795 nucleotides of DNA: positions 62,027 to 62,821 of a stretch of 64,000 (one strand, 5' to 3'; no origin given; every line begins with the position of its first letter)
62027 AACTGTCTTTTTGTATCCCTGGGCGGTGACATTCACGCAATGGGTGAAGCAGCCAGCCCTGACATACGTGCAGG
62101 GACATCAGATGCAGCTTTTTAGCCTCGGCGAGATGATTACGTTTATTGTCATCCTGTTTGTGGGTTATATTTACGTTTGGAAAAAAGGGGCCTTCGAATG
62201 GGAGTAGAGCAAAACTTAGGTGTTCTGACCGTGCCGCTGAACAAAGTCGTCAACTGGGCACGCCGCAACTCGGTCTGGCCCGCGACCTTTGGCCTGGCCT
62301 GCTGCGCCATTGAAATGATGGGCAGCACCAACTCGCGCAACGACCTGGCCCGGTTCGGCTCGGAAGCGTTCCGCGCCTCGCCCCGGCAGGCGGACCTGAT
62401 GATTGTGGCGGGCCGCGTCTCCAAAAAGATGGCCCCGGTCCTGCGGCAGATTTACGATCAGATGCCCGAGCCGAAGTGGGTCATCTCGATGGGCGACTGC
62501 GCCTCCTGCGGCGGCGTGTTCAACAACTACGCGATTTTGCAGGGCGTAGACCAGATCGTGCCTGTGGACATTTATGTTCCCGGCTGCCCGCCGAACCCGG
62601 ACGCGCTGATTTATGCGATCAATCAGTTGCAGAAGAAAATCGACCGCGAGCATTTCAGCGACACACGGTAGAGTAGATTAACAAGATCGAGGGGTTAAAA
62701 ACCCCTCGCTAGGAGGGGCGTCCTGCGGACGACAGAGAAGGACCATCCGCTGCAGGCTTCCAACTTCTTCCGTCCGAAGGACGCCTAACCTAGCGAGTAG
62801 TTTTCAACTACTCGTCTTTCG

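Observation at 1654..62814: Five or more repeat families share one two-hairpin arm design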

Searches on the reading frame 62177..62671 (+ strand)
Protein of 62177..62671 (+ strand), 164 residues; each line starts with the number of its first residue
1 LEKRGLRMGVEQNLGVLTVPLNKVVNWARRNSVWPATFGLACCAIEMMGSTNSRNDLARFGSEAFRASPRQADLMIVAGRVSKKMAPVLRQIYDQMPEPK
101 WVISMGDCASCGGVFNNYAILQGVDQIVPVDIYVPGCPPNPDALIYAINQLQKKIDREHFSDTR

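Call 100: search_protein_families(library=pfam, proteins=[window:62177-62671:+], max_evalue=0.00001)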
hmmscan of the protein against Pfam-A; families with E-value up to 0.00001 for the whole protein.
window:62177-62671:+ (164 aa): 1 family
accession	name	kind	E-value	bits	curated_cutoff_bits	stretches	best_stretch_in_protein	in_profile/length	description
PF01058.29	Oxidored_q6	-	6.2e-30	104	27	1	42-150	1-127/128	NADH ubiquinone oxidoreductase, 20 Kd subunit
